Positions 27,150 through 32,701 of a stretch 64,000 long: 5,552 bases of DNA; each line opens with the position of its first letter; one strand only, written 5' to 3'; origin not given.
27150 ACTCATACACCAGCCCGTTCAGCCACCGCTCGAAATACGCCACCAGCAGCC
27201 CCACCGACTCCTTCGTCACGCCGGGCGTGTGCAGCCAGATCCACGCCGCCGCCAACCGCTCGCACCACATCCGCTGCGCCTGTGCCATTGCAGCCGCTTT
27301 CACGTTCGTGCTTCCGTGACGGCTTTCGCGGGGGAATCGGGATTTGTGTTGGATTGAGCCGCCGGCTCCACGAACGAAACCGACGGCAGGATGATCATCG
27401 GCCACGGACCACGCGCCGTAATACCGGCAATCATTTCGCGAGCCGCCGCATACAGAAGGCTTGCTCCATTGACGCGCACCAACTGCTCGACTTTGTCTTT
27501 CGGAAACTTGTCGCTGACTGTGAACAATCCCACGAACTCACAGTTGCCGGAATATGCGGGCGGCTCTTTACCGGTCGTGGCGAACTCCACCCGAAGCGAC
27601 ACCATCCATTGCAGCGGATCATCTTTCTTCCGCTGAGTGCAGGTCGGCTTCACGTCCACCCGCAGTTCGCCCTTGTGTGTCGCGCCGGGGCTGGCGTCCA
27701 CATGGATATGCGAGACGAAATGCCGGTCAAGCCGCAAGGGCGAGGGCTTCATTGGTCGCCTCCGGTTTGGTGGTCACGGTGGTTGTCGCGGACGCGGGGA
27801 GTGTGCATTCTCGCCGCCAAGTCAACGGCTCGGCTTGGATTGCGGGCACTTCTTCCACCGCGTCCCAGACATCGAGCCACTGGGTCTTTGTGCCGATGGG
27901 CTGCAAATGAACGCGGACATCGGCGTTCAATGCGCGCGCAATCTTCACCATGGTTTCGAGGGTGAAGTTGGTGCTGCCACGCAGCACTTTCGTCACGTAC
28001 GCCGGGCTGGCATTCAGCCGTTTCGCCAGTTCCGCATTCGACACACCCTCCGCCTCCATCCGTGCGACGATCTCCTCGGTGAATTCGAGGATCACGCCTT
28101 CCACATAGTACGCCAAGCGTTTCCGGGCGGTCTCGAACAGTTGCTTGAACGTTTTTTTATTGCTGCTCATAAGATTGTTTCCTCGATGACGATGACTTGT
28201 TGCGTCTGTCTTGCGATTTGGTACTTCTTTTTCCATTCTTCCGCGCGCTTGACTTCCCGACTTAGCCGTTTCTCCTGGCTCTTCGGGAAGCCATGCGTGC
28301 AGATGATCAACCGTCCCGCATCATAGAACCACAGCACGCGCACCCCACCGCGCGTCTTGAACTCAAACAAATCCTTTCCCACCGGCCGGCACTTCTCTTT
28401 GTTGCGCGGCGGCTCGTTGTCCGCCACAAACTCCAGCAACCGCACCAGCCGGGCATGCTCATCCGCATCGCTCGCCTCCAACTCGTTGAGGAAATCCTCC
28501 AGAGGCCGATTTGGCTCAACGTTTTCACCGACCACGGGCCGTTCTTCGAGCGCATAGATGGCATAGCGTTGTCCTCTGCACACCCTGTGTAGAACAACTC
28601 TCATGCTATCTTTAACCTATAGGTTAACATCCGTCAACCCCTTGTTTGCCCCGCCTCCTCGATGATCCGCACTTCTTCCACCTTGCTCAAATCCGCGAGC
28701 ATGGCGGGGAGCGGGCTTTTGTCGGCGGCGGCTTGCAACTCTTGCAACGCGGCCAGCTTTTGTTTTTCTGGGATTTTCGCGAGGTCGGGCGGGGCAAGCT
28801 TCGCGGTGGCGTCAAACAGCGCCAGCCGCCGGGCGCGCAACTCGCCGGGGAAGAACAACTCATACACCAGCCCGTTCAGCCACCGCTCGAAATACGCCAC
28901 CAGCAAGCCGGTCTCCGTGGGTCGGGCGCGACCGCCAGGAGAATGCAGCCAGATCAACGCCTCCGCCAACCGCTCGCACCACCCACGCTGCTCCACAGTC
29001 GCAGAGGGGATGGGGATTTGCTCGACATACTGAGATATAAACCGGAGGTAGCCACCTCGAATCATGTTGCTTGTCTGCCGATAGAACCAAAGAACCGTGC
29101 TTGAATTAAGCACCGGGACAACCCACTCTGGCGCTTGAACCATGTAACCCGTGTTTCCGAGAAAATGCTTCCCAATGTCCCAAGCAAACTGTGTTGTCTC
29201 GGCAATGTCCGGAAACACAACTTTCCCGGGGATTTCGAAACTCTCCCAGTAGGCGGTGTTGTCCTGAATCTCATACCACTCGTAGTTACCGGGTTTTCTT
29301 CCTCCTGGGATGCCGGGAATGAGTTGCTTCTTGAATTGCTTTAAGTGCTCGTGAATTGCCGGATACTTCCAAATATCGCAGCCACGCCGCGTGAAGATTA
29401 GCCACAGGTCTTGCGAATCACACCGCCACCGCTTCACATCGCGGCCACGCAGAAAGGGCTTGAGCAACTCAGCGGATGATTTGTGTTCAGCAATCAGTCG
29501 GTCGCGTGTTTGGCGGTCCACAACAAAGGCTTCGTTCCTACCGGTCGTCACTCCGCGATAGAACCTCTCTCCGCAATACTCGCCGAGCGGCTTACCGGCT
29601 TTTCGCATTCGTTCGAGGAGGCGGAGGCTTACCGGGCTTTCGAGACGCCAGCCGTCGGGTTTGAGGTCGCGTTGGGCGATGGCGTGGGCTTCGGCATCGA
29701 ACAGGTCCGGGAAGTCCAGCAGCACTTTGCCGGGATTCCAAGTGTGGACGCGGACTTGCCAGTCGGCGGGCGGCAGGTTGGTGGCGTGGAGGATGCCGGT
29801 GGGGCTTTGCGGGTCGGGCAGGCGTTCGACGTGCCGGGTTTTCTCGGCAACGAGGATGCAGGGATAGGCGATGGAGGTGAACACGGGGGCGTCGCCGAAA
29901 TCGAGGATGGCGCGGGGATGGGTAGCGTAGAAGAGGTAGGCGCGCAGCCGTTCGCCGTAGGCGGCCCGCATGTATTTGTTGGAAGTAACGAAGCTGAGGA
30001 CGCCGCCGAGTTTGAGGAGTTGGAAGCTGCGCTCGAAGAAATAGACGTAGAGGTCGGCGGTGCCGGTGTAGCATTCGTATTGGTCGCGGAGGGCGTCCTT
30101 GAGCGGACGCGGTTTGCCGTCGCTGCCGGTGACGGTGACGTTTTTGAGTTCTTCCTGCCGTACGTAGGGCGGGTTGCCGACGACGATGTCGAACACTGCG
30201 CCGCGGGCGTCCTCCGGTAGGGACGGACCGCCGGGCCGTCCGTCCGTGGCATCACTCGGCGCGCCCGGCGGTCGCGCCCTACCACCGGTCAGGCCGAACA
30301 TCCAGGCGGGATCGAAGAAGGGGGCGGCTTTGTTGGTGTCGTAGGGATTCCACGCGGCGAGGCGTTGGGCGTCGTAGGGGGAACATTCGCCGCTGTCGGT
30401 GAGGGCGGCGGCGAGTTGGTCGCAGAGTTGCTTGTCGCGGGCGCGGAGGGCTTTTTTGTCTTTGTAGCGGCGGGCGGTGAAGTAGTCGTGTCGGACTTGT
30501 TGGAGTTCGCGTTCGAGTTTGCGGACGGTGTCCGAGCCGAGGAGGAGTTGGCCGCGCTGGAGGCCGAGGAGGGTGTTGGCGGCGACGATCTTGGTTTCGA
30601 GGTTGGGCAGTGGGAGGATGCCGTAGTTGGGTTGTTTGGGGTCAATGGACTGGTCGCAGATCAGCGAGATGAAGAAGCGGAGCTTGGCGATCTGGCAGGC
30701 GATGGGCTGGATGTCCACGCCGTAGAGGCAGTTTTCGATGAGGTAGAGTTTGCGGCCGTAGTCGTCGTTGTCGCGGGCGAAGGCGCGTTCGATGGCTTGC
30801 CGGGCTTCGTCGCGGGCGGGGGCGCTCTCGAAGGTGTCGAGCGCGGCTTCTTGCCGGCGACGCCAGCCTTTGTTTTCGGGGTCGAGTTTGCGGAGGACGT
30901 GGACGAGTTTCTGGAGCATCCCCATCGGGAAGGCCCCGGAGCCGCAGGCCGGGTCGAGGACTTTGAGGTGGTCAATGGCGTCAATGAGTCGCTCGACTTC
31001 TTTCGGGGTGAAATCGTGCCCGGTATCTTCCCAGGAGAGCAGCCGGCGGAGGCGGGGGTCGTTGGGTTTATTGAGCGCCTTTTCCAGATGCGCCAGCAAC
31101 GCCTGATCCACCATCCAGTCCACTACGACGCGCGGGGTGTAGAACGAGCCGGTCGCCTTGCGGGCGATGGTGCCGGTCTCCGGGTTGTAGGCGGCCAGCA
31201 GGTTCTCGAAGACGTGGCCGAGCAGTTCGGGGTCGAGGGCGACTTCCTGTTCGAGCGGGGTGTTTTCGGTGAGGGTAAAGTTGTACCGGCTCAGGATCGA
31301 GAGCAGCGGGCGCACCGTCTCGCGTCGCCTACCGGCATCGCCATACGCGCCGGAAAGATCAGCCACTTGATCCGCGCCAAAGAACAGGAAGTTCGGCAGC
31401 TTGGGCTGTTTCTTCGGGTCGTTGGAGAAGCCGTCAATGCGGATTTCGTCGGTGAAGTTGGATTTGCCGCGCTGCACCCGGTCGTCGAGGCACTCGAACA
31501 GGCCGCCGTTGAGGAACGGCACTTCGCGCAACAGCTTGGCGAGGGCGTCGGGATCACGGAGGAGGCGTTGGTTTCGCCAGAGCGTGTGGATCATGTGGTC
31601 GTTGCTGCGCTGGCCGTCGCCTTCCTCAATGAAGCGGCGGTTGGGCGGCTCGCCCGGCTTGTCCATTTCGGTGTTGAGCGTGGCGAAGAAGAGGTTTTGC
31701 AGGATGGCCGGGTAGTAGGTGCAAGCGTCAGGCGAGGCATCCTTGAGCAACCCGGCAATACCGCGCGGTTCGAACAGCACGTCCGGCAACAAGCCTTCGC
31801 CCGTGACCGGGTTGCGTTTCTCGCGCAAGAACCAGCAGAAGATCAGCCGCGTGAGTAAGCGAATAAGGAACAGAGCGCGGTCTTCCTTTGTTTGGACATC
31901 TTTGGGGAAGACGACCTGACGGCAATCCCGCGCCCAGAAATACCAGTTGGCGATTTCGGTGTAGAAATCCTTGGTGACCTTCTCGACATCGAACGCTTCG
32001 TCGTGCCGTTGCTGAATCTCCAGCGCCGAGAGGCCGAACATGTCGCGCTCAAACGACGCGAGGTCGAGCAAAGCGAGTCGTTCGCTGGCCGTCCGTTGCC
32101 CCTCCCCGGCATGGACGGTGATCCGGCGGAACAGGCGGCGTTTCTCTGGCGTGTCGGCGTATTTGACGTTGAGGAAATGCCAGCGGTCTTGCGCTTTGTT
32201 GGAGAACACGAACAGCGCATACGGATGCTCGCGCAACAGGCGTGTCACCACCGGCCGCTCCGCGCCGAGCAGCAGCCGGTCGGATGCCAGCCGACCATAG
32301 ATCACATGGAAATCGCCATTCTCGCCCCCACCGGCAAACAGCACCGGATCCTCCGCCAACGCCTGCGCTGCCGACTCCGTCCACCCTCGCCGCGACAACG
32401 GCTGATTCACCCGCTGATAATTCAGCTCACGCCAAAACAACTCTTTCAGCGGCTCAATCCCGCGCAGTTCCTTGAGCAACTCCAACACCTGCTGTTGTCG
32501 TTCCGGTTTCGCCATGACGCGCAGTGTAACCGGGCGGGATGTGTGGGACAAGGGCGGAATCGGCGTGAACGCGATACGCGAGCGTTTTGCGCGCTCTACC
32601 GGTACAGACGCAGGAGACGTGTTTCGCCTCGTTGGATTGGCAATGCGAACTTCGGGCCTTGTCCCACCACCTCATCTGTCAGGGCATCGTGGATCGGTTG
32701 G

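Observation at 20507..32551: Candidate DISARM-like / novel restriction-type defence island: fused PLD-nuclease-SNF2 helicase, DUF4143 AAA ATPase and a 1305-aa PglX/MmeI-like adenine methyltransferase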

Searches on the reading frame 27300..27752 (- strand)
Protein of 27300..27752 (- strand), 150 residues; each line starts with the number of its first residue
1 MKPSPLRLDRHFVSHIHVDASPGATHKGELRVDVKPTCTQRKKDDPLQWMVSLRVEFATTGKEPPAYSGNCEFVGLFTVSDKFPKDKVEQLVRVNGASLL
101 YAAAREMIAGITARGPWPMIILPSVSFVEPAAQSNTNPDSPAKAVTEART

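Call 10: search_protein_families(library=pfam, proteins=[window:27300-27752:-], max_evalue=0.01)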
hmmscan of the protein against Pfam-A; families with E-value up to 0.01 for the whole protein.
window:27300-27752:- (150 aa): 1 family
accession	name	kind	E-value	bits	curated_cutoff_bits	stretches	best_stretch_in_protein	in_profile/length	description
PF02556.19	SecB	-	1.1e-09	38.8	26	1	30-129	37-132/141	Preprotein translocase subunit SecB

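Call 63: search_protein_families(library=ncbifam, proteins=[window:27300-27752:-], max_evalue=0.001)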
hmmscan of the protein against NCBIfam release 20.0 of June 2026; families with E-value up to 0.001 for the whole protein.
window:27300-27752:- (150 aa): 5 families
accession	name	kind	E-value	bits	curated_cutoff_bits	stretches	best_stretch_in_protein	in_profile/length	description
NF004392.0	PRK05751.1-3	equivalog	1.8e-09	37.6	143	1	32-129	45-141/160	protein-export chaperone SecB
NF004393.0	PRK05751.1-4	equivalog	1.1e-06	28.4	180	1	39-133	52-145/165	protein-export chaperone SecB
TIGR00809.1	secB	equivalog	5e-06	26.6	102.8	1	29-127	35-129/140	protein-export chaperone SecB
NF009590.0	PRK13031.1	equivalog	0.00011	22.6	244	1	24-128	32-133/149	preprotein translocase subunit SecB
NF004394.0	PRK05751.1-5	equivalog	0.00017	21.5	181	1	53-128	59-133/156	protein-export chaperone SecB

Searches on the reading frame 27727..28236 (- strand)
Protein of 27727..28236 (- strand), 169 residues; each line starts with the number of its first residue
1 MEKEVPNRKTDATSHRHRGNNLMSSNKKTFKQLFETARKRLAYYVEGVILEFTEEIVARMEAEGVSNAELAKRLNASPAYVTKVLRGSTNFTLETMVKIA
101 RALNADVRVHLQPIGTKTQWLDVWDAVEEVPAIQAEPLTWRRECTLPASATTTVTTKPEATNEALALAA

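Call 10: search_protein_families(library=pfam, proteins=[window:27727-28236:-], max_evalue=0.01)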
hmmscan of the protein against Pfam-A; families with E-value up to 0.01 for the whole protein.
window:27727-28236:- (169 aa): 7 families
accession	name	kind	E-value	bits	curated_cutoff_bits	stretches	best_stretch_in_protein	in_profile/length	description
PF01381.28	HTH_3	-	1.1e-09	38.6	23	1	59-106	4-51/55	Helix-turn-helix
PF13560.12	HTH_31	-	3.4e-07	30.9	27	1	58-107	8-58/64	Helix-turn-helix domain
PF13443.12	HTH_26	-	1e-05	26.1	22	1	59-106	5-53/63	Cro/C1-type HTH DNA-binding domain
PF13744.12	HTH_37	-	0.00012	22.3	27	1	54-110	21-78/80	Helix-turn-helix domain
PF01047.28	MarR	-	0.0062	16.8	24.6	0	62-86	15-39/59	MarR family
PF21694.2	DNA_pol3_delta_C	-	0.0085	16.5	27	0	57-103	50-96/121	DNA polymerase III delta subunit, C-terminal domain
PF13936.12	HTH_38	-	0.0089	16.2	27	0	58-86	14-42/44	Helix-turn-helix domain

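Call 63: search_protein_families(library=ncbifam, proteins=[window:27727-28236:-], max_evalue=0.001)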
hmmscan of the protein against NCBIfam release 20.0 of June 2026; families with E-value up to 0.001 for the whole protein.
window:27727-28236:- (169 aa): 5 families
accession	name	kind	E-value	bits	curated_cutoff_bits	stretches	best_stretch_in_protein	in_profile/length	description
NF038310.1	lysogeny_AimR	equivalog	8.9e-06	25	70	1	59-105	4-50/365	AimR family lysis-lysogeny pheromone receptor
NF010465.0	PRK13890.1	equivalog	2.5e-05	24.4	96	1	55-124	9-78/121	conjugal transfer protein TrbA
TIGR02607.1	antidote_HigA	equivalog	3.6e-05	23.5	47.7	1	60-110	16-66/81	HigA family addiction module antitoxin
NF038251.1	AdcR_fam_Zn_TF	equivalog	0.00073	19.8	175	0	54-109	39-90/143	zinc-dependent MarR family transcriptional regulator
TIGR00270.2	TIGR00270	equivalog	0.00083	19.2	110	0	21-107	47-131/159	multiprotein bridging factor aMBF1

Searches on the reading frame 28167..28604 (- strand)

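Call 10: search_protein_families(library=pfam, proteins=[window:28167-28604:-], max_evalue=0.01)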
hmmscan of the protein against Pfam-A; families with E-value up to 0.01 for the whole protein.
window:28167-28604:- (145 aa): 1 family
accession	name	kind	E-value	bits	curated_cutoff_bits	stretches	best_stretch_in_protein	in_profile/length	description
PF05973.20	Gp49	-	2.8e-13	50.2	23.9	1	41-124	2-88/90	Phage derived protein Gp49-like (DUF891)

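Call 63: search_protein_families(library=ncbifam, proteins=[window:28167-28604:-], max_evalue=0.001)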
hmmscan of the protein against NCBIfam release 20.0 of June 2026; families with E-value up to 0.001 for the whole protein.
window:28167-28604:- (145 aa): 0 families

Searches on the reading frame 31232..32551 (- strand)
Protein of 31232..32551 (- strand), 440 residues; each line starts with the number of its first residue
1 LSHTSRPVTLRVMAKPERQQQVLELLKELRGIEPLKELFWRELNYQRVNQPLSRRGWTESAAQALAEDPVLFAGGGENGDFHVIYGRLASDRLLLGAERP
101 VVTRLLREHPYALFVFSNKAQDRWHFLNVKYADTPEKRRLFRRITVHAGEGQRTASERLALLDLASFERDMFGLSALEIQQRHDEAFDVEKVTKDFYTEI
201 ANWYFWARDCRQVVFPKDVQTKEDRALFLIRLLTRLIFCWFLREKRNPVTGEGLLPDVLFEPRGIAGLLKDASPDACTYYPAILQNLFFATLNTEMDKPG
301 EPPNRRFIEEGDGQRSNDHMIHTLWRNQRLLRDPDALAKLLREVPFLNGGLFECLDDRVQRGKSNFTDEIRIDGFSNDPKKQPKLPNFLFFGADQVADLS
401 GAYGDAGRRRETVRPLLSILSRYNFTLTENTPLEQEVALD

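Call 50: find_homologous_proteins(query=window:31232-32551:-, max_evalue=0.00001)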
Query window:31232-32551:- (440 aa): 1300 proteins with E <= 0.00001 among 8000 candidates; the best 120 are listed.
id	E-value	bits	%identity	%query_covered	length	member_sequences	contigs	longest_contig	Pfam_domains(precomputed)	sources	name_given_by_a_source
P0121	1.3e-208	711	72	97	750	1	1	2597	-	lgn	-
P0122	5.4e-194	663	68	97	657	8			-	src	-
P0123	2.5e-185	635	68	95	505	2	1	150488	-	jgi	-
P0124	6.2e-159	548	68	80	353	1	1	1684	-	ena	-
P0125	1.2e-147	511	74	69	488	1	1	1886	-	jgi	-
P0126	2.9e-147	509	59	97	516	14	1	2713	-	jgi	jgi:hypothetical protein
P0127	3.4e-147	509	59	97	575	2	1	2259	-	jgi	jgi:hypothetical protein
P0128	6.9e-147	508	59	97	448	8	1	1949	-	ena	-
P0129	1.1e-146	507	58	97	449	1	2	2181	-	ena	-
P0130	1.0e-144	501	65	77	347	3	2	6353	-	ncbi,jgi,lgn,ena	-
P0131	5.4e-143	495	58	97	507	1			-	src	-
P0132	3.7e-142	492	57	97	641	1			-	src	-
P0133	1.5e-141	490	59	91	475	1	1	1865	-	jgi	jgi:adenine-specific DNA-methyltransferase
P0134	1.9e-141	490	65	76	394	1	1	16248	-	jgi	jgi:hypothetical protein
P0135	4.7e-141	489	56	97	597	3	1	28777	-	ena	-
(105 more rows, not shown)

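Call 57: predict_structure(alignment_id=A1)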
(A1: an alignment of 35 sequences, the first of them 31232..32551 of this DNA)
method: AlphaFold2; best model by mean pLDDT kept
length: 440 residues; sequences in the alignment: 35
mean_pLDDT: 78.4   pTM: 0.68
mean pLDDT of the five models: 78.4, 70.4, 70.0, 70.0, 67.6
residues with pLDDT >= 90: 173; 70-90: 141; 50-70: 62; < 50: 64
segments of 3 or more residues with pLDDT < 50: 1-7, 135-138, 292-321, 356-358, 426-440
pLDDT, mean of each block of 10 residues (from residue 1): 46 72 88 94 94 93 95 92 96 83 91 95 91 56 80 80 77 82 81 83 96 88 88 89 75 85 94 96 81 44 44 40 69 87 66 53 52 66 92 96 94 94 57 32
secondary structure, 60 per line:
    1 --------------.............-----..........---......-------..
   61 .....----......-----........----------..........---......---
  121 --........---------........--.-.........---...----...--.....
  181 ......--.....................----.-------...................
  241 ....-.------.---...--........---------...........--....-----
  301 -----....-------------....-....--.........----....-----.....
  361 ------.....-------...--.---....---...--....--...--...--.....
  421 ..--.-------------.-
elements in order: H15-27 H33-42 E46-51 H59-64 E70-75 E81-88 H99-108 E112-117 E123-130 E140-147 H152-160 H176-186 H189-209 H222-244 H262-268 H279-288 H292-295 H306-309 H323-326 H334-342 E356-360 E367-371 H388-391 E395-397 H400-403 E411-413 H416-422

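Call 65: find_related_loci(query=A1, collection=metagenome_contigs, flank=10000)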
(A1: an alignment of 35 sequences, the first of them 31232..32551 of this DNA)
Query A1 (440 aa) in metagenome_contigs; peptide patterns used: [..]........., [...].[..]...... (x = any residue, [..] = any of these).
600 stretches matched a pattern (row limit reached: there are more); 359 encode a relative of the query (tblastn E <= 1e-3); the best 80 are kept; 80 distinct loci.
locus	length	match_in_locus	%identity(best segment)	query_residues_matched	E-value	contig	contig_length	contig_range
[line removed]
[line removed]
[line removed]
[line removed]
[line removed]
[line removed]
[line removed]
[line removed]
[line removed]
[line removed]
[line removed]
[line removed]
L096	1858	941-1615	57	17-245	2e-86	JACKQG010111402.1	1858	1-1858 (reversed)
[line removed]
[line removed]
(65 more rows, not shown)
